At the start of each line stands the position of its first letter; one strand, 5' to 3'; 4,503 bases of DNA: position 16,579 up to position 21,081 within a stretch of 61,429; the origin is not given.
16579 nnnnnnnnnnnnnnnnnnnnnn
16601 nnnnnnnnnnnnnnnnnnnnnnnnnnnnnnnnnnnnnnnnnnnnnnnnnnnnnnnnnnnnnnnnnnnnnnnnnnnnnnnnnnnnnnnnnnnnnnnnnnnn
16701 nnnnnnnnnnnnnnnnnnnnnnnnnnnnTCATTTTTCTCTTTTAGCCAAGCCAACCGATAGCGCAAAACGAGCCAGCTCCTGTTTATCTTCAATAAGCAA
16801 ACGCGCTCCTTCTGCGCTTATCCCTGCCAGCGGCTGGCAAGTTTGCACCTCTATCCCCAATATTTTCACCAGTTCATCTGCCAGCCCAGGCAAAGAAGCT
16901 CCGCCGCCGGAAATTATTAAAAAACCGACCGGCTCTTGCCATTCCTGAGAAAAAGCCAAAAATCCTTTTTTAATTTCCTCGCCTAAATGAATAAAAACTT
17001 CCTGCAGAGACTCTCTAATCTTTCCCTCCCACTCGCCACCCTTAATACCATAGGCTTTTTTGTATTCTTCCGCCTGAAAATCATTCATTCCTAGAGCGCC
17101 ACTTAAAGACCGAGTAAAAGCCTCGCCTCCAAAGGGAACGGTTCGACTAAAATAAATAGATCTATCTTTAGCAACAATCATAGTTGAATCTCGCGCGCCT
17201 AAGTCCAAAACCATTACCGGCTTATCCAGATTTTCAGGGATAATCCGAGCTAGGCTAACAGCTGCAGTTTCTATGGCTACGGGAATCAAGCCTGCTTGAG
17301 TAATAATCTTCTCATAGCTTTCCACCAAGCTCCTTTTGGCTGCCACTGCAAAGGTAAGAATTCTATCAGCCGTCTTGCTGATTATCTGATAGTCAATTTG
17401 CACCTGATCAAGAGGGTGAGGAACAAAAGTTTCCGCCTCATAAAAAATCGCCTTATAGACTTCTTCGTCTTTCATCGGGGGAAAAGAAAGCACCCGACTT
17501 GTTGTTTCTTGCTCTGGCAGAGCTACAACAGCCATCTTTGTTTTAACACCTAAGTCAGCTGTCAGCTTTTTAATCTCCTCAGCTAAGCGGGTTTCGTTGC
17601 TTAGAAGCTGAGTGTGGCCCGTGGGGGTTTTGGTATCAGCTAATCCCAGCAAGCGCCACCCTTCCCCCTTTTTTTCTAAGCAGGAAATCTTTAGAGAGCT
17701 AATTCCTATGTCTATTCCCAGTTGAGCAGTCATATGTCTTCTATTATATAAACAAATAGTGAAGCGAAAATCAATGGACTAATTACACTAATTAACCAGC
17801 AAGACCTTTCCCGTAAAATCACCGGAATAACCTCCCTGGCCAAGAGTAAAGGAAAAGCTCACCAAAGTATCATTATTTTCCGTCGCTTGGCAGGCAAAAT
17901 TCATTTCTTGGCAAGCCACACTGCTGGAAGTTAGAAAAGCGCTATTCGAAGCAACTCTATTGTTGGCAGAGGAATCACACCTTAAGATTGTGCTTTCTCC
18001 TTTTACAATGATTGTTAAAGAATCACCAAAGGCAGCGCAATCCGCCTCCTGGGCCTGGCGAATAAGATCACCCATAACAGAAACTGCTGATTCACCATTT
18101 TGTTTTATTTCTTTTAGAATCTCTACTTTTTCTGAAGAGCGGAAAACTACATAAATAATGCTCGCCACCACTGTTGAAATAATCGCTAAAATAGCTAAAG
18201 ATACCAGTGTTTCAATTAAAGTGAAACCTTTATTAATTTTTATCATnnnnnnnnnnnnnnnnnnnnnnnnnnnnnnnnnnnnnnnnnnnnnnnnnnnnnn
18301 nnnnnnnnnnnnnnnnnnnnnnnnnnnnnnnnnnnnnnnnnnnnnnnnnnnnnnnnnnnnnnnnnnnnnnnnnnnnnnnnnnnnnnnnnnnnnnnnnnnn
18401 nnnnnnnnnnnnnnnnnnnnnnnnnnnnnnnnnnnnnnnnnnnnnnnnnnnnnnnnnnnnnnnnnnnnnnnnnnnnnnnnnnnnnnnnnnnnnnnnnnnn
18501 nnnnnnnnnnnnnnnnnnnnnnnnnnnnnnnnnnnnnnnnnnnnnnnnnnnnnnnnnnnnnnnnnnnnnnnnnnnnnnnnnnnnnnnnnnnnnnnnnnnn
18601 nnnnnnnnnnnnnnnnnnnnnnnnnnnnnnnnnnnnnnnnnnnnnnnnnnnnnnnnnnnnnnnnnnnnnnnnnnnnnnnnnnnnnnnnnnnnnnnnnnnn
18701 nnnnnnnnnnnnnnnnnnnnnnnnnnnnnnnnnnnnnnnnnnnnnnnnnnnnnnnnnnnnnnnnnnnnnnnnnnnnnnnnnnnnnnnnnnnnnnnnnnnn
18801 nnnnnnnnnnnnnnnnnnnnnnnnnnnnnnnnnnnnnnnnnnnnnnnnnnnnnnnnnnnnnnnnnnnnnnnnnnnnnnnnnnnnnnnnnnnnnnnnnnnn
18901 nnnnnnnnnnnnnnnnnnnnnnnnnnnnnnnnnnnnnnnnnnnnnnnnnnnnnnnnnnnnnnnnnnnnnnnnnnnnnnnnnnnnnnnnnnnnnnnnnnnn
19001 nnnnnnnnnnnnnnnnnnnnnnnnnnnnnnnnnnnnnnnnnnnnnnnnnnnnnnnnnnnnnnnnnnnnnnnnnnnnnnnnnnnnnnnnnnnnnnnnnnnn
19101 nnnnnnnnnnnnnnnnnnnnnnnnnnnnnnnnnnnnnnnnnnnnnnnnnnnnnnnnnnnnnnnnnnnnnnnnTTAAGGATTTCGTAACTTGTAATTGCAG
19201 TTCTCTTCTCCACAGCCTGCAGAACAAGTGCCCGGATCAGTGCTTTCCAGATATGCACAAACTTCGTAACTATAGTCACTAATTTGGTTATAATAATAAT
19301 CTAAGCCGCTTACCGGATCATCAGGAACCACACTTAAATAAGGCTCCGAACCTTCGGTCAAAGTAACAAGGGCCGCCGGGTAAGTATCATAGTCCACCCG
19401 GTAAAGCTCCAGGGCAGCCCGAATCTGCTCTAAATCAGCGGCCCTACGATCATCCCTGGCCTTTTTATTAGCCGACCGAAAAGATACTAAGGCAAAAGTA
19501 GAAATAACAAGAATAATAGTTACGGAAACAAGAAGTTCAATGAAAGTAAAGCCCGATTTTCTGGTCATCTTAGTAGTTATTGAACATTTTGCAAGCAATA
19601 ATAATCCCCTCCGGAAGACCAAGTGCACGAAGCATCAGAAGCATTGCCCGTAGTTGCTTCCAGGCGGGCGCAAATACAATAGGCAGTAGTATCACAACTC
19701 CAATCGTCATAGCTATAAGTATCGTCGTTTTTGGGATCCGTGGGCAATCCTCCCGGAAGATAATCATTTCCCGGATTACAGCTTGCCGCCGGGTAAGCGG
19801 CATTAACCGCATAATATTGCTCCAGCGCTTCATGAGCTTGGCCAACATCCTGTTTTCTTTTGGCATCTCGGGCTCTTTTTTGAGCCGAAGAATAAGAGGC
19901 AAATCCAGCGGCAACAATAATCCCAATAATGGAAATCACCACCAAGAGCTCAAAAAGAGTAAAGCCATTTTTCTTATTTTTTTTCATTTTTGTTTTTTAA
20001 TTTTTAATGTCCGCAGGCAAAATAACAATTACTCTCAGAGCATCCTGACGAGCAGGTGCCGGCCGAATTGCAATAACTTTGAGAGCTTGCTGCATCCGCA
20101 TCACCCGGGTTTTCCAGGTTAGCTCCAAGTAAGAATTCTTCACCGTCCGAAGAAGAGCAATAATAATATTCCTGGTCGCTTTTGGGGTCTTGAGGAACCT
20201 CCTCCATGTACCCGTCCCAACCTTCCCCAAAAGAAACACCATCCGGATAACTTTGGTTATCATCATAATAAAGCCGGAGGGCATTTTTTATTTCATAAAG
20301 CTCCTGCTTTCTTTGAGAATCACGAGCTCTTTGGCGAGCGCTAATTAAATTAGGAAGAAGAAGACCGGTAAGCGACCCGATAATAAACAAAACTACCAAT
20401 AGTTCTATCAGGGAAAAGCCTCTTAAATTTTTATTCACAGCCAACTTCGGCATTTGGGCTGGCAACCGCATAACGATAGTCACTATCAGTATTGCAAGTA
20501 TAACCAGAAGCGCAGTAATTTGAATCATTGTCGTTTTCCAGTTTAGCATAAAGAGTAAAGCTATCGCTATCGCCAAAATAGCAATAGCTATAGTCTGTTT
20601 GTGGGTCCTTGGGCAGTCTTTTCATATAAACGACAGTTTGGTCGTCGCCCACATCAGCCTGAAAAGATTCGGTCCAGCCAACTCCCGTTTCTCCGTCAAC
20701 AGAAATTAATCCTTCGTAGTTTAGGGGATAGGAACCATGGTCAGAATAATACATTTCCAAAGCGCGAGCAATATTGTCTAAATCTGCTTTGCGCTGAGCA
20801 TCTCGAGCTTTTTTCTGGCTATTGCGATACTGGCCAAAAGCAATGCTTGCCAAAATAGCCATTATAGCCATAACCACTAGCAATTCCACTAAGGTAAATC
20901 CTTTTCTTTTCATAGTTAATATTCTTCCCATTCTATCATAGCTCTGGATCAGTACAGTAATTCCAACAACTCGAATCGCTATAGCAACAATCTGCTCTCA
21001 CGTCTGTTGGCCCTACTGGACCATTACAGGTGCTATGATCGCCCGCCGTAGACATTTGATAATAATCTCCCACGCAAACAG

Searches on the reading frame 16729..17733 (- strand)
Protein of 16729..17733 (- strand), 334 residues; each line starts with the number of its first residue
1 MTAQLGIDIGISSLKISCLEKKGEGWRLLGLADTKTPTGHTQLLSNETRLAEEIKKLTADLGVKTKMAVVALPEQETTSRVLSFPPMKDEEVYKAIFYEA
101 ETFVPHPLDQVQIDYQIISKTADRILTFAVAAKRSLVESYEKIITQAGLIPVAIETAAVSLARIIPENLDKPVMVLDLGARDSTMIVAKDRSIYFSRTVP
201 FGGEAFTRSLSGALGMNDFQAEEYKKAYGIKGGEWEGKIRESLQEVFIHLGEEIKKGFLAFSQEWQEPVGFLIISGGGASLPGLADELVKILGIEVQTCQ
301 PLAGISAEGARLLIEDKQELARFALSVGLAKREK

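Call 92: search_protein_families(library=pfam, proteins=[window:16729-17733:-], max_evalue=0.0001)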
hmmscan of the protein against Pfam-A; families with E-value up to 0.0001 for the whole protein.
window:16729-17733:- (334 aa): 2 families
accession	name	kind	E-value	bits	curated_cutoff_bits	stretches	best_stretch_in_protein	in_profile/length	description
PF11104.14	PilM_2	-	6.8e-37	127.6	27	1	6-333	1-339/340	Type IV pilus assembly protein PilM;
PF14450.12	FtsA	-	7.5e-13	49.4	31.8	1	174-302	1-113/127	Cell division protein FtsA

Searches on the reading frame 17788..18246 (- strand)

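Call 92: search_protein_families(library=pfam, proteins=[window:17788-18246:-], max_evalue=0.0001)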
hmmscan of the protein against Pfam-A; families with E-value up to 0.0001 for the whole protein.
window:17788-18246:- (152 aa): 1 family
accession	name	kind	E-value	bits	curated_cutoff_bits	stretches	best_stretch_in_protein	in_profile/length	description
PF07963.17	N_methyl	-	4.1e-08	32.9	21.2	1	5-27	4-26/27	Prokaryotic N-terminal methylation motif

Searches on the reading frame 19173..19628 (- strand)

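Call 92: search_protein_families(library=pfam, proteins=[window:19173-19628:-], max_evalue=0.0001)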
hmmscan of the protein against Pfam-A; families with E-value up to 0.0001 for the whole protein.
window:19173-19628:- (151 aa): 2 families
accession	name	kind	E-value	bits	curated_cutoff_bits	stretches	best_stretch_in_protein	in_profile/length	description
PF07963.17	N_methyl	-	2.1e-06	27.5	21.2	1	21-47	1-27/27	Prokaryotic N-terminal methylation motif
PF08334.16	T2SSG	-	8.8e-06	26.2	21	1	54-128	6-92/108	Type II secretion system (T2SS), protein G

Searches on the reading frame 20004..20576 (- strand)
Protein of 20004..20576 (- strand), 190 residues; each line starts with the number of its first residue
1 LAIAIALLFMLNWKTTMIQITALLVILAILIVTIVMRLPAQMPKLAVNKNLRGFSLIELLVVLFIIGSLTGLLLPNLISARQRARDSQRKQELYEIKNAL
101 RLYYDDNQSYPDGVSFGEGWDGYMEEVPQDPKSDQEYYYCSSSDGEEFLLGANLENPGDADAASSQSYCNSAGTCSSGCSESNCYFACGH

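Call 92: search_protein_families(library=pfam, proteins=[window:20004-20576:-], max_evalue=0.0001)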
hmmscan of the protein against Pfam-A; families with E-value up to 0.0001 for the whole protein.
window:20004-20576:- (190 aa): 1 family
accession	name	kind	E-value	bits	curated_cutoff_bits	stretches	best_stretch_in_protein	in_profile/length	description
PF07963.17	N_methyl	-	2.3e-06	27.3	21.2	1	49-73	2-26/27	Prokaryotic N-terminal methylation motif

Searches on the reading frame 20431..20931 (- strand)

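Call 92: search_protein_families(library=pfam, proteins=[window:20431-20931:-], max_evalue=0.0001)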
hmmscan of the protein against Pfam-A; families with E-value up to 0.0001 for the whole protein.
window:20431-20931:- (166 aa): 2 families
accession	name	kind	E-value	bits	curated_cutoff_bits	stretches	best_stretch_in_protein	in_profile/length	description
PF07963.17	N_methyl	-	2.9e-10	39.7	21.2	1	7-32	2-27/27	Prokaryotic N-terminal methylation motif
PF08334.16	T2SSG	-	6e-08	33.2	21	1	37-129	4-89/108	Type II secretion system (T2SS), protein G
